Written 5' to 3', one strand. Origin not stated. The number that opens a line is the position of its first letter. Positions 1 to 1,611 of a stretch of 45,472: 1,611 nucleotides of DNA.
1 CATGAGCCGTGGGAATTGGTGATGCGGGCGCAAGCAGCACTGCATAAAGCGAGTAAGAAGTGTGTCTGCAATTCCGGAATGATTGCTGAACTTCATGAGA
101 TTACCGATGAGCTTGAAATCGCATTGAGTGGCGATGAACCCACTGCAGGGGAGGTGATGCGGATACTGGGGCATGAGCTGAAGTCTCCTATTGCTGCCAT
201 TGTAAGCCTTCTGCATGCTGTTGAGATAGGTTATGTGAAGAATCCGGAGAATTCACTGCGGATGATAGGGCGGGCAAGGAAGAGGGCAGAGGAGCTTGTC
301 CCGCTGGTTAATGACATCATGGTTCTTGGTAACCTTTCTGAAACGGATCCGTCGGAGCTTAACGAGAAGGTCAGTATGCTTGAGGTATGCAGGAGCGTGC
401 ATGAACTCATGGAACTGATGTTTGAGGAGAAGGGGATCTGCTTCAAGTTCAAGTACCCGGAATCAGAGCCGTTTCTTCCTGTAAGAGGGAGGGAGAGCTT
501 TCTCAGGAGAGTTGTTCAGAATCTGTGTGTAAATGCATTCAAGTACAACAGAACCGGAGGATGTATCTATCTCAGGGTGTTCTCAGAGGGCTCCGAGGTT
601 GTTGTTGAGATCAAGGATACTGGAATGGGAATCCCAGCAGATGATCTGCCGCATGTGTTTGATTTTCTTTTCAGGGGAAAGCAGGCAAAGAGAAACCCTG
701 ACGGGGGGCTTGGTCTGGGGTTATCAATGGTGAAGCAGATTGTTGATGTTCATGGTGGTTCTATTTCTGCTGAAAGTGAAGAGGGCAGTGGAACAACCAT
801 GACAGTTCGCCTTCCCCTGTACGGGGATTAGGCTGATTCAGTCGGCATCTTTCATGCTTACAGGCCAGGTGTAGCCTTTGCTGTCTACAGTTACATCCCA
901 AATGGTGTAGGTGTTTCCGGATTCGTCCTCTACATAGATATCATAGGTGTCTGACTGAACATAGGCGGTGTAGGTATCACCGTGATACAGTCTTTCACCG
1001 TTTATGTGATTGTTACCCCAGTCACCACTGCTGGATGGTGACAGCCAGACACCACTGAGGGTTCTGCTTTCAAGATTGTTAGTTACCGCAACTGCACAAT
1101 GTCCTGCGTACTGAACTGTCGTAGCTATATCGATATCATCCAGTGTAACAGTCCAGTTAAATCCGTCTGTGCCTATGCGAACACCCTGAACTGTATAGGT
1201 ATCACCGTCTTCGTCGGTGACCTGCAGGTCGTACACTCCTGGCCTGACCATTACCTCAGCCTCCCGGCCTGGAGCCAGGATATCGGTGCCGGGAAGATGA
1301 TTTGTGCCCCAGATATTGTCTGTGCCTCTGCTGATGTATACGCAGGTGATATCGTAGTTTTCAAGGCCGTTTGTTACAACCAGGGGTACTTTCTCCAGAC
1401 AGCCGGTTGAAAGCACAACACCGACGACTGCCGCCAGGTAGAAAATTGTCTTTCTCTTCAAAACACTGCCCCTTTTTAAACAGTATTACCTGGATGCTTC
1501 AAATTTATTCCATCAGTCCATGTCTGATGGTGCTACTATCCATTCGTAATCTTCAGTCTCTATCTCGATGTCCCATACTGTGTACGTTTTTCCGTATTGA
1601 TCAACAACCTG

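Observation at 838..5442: Six tandem paralogous genes encode 11 copies of an unrecognised ~90-aa acidic, Trp-rich secreted module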

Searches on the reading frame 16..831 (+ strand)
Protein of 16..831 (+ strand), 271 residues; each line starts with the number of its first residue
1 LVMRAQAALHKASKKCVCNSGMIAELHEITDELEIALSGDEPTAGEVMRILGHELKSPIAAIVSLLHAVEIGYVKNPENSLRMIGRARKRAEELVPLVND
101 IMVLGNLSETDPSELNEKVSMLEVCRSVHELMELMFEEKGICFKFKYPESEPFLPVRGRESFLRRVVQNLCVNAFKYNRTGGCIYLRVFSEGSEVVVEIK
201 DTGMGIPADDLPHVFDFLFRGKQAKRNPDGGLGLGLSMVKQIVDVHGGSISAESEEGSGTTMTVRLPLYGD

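Call 17: search_protein_families(library=pfam, proteins=[window:16-831:+], max_evalue=0.00001)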
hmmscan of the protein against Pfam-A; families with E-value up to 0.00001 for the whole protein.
window:16-831:+ (271 aa): 1 family
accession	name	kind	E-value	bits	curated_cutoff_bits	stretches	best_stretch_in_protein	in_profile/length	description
PF02518.31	HATPase_c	-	2.1e-28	99.4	26.4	1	159-268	2-109/111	Histidine kinase-, DNA gyrase B-, and HSP90-like ATPase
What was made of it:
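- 16..831 (+): Histidine kinase (HATPase_c) convergent with g1. Its position next to the array is conserved. Pfam 2e-28 (call 17).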

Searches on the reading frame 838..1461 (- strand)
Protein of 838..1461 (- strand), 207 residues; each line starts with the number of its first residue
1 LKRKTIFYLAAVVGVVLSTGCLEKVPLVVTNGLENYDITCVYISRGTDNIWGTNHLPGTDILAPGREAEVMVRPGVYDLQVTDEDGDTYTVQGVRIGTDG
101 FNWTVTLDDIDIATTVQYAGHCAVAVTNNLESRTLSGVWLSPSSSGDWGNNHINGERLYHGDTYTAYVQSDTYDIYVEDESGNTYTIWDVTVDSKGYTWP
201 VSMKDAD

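Call 3: search_protein_families(library=pfam, proteins=[window:838-1461:-], max_evalue=1)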
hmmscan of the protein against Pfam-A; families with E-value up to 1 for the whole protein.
window:838-1461:- (207 aa): 3 families
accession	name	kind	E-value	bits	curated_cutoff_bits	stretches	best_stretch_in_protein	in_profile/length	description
PF05354.17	Phage_attach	-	0.02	15.9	26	0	132-199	30-95/99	Phage Head-Tail Attachment protein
PF18154.6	pPIWI_RE_REase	-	0.02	15.4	26.1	1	161-202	15-51/117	REase associating with pPIWI_RE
PF06832.18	BiPBP_C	-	0.038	14.3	26.8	1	63-91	59-88/90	Penicillin-Binding Protein C-terminus Family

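Call 4: search_protein_families(library=ncbifam, proteins=[window:838-1461:-], max_evalue=1)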
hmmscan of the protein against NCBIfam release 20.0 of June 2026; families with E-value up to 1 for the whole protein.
window:838-1461:- (207 aa): 0 families
